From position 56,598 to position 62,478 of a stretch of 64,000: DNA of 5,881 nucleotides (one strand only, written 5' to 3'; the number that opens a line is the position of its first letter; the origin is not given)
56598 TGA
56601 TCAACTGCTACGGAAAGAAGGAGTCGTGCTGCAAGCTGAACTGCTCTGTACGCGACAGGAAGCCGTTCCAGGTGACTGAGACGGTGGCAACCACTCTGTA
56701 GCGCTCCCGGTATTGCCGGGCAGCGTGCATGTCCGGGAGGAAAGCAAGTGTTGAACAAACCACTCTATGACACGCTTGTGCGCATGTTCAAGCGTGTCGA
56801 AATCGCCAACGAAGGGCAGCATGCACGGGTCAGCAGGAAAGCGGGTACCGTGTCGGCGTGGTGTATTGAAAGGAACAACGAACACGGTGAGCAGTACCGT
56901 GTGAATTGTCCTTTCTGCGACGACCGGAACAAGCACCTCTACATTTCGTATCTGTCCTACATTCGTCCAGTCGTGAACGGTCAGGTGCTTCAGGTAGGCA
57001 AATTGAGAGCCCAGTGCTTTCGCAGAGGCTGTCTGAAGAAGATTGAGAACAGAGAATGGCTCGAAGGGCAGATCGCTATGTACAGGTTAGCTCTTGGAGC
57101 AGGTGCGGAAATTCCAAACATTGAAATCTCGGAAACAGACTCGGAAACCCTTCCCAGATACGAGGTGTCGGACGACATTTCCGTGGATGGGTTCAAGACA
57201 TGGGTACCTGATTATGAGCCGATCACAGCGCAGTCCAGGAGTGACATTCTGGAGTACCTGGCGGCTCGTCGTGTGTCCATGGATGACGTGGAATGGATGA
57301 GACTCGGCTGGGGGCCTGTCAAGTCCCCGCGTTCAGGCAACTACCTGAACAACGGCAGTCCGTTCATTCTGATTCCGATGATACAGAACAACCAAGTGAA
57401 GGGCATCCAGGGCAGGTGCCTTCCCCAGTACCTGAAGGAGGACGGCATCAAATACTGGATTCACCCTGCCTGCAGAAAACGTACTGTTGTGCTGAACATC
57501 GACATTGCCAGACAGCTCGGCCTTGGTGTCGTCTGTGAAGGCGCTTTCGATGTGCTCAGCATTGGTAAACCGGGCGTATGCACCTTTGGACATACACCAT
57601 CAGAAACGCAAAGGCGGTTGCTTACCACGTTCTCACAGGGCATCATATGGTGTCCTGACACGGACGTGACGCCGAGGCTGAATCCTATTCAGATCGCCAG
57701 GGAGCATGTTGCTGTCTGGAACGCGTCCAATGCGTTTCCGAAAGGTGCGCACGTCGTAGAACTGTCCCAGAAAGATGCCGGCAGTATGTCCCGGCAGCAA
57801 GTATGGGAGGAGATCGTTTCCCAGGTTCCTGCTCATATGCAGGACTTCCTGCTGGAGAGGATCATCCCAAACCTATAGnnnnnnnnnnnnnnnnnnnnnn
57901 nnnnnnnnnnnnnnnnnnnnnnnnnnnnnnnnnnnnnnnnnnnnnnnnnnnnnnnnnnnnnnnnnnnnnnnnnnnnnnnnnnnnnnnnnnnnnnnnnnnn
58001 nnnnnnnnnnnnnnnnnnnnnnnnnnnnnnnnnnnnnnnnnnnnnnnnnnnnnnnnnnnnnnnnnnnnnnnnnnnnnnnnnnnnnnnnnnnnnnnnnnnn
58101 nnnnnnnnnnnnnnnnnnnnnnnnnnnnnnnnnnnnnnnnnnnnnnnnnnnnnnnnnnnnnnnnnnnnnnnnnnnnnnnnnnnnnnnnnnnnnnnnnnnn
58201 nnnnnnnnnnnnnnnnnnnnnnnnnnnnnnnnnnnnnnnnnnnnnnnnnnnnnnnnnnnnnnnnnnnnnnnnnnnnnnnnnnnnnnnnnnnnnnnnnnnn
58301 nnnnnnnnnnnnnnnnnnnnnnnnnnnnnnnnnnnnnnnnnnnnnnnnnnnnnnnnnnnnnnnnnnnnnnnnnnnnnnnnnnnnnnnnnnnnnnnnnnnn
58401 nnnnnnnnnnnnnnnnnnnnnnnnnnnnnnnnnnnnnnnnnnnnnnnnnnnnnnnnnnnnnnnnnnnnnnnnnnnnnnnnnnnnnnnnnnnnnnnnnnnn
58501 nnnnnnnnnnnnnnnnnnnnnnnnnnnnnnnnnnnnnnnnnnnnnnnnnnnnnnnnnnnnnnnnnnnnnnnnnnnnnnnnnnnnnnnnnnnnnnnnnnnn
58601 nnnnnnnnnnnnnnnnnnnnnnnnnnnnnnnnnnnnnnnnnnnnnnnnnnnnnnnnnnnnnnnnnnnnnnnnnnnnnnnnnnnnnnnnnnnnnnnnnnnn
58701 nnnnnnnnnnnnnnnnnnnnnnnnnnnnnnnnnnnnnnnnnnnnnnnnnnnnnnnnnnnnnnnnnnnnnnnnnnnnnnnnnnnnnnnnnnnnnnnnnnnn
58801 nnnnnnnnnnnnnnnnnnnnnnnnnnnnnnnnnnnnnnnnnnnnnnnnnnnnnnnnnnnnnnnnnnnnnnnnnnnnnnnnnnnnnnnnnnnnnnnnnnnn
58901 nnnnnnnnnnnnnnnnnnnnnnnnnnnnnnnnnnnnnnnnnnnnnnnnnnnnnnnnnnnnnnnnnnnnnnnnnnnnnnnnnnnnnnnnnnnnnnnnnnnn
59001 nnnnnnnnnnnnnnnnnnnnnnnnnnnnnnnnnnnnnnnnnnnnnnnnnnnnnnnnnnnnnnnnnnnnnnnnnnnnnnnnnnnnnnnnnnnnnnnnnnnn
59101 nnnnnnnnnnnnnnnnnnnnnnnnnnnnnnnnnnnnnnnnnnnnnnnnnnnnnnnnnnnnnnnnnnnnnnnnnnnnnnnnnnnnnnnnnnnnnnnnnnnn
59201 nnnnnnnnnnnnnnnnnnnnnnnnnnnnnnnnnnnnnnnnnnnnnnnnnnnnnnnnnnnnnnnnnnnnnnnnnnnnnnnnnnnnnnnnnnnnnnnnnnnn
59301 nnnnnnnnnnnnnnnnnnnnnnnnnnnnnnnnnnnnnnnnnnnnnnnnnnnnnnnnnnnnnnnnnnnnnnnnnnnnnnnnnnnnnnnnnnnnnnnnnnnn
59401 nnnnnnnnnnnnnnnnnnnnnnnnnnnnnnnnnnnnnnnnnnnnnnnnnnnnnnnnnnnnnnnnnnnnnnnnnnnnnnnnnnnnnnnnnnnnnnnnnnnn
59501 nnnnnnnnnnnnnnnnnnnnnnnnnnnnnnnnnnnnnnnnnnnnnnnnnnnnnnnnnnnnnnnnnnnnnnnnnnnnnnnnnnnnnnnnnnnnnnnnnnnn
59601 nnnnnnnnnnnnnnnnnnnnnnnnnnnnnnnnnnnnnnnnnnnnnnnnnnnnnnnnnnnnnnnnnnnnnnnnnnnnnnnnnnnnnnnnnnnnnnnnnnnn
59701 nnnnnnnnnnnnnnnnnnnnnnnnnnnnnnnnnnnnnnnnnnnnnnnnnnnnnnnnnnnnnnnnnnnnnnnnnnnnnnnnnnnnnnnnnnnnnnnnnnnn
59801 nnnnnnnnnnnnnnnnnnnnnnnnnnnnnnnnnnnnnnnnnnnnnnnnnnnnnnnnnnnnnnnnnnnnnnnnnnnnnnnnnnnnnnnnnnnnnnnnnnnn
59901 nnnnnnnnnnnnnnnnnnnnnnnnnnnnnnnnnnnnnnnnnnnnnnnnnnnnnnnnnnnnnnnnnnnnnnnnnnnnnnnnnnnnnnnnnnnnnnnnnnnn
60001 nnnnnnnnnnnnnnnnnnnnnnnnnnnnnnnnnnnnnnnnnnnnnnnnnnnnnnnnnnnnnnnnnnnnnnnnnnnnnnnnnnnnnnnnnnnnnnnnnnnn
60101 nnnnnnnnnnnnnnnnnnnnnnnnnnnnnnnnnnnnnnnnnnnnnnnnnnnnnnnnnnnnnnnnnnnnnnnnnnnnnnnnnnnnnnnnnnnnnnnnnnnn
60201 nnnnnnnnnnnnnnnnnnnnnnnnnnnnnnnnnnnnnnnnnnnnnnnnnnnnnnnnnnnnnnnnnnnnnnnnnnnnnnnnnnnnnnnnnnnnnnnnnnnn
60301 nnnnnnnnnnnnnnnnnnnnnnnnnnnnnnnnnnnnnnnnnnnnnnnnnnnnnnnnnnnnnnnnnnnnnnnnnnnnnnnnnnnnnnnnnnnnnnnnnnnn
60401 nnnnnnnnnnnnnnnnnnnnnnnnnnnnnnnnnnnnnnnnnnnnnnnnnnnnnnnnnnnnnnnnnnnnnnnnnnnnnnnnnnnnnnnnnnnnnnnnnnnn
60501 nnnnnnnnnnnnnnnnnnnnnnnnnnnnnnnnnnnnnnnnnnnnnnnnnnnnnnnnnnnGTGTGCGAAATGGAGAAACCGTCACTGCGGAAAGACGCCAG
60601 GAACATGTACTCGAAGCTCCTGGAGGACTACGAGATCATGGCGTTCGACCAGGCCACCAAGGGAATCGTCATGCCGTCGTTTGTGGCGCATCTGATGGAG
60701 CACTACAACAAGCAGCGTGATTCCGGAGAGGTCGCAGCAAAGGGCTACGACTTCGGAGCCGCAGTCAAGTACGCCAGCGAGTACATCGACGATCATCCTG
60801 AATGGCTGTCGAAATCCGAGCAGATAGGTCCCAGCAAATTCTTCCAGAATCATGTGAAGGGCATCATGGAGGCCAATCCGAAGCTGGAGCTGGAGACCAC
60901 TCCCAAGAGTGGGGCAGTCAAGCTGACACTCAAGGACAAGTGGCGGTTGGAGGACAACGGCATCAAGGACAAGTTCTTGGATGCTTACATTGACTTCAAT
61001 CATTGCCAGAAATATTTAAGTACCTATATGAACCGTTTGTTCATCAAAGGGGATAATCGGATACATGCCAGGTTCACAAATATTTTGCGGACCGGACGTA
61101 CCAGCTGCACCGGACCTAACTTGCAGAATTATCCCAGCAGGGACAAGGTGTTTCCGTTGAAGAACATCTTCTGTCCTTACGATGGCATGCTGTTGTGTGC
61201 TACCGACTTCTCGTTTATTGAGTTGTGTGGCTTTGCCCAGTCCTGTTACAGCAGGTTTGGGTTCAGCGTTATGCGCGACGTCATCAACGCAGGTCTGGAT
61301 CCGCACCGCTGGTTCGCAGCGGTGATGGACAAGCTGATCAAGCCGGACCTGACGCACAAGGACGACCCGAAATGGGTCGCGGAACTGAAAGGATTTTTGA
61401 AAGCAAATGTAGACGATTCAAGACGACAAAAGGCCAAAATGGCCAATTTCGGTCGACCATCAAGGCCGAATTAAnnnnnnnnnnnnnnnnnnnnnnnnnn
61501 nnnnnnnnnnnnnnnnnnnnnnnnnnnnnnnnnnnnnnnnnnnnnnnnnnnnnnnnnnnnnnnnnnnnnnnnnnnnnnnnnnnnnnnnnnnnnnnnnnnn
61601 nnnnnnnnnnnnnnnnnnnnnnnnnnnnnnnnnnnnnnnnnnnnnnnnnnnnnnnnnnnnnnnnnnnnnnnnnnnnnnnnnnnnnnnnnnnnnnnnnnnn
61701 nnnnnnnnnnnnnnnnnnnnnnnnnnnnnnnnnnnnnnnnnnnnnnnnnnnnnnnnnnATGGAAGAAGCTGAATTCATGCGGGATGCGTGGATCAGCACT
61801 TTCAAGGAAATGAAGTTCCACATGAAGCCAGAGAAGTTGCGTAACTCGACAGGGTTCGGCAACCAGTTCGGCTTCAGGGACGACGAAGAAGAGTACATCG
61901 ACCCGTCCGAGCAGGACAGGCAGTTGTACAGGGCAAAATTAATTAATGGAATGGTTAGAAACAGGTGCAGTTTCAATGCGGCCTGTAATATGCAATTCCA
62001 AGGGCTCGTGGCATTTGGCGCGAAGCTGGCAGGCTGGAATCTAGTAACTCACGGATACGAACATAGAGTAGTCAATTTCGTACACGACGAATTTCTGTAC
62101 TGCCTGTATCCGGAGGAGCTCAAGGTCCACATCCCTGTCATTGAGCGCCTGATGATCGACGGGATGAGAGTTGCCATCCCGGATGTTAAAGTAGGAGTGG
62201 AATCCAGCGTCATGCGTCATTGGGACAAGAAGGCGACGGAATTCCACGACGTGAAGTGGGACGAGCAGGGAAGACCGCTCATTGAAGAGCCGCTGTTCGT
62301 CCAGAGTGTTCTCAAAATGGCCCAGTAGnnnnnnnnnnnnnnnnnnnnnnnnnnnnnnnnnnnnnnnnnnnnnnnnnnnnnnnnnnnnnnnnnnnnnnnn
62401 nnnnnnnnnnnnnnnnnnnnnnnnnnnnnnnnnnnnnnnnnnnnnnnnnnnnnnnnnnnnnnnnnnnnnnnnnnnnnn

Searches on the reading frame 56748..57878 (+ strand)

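Call 41: search_protein_families(library=phrogs, proteins=[window:56748-57878:+], max_evalue=0.001)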
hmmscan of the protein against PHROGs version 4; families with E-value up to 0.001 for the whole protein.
window:56748-57878:+ (376 aa): 1 family
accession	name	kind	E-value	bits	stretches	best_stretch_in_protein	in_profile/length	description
phrog_47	-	DNA, RNA and nucleotide metabolism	2.8e-29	103.3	1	45-357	46-331/947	DNA primase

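Call 48: search_protein_families(library=pfam, proteins=[window:56748-57878:+], max_evalue=0.001)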
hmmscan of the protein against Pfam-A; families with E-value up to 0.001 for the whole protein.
window:56748-57878:+ (376 aa): 0 families

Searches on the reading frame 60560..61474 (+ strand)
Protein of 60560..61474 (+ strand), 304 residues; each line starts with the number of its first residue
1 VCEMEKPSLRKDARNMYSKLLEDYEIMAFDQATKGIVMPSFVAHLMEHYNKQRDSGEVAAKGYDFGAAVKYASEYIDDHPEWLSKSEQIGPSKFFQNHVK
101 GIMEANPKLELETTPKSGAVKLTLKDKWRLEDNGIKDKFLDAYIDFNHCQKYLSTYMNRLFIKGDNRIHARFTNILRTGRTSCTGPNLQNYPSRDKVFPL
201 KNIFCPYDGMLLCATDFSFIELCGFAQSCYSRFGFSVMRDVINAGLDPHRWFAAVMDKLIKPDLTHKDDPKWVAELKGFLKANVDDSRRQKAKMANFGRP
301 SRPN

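Call 41: search_protein_families(library=phrogs, proteins=[window:60560-61474:+], max_evalue=0.001)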
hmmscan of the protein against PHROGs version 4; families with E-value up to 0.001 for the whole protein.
window:60560-61474:+ (304 aa): 2 families
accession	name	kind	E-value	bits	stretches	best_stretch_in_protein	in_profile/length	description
phrog_17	-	DNA, RNA and nucleotide metabolism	6.3e-23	81.7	1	98-299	905-1072/1445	DNA polymerase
phrog_12241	-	DNA, RNA and nucleotide metabolism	2.6e-07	31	1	130-196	429-498/502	DNA polymerase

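Call 48: search_protein_families(library=pfam, proteins=[window:60560-61474:+], max_evalue=0.001)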
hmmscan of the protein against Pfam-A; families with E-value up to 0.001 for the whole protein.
window:60560-61474:+ (304 aa): 1 family
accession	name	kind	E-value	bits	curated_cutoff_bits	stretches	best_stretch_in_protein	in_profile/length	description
PF00476.26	DNA_pol_A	-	1e-14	54.7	34.3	1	135-259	71-197/381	DNA polymerase family A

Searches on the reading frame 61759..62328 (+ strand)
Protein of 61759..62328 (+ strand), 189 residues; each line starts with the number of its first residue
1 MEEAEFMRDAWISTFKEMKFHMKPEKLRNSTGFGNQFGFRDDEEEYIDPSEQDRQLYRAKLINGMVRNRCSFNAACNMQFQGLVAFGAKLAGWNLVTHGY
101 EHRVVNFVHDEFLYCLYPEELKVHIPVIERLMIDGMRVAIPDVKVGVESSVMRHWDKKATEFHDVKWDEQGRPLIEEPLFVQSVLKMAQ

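Call 41: search_protein_families(library=phrogs, proteins=[window:61759-62328:+], max_evalue=0.001)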
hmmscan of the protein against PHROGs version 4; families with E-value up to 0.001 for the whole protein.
window:61759-62328:+ (189 aa): 1 family
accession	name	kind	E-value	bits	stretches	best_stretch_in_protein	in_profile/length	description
phrog_17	-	DNA, RNA and nucleotide metabolism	5.6e-06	25.6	1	72-163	1145-1238/1445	DNA polymerase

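Call 48: search_protein_families(library=pfam, proteins=[window:61759-62328:+], max_evalue=0.001)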
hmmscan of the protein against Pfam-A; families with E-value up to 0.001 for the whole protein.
window:61759-62328:+ (189 aa): 1 family
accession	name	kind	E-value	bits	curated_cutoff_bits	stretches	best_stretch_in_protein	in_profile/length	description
PF00476.26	DNA_pol_A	-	0.00076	19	34.3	1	60-156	282-380/381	DNA polymerase family A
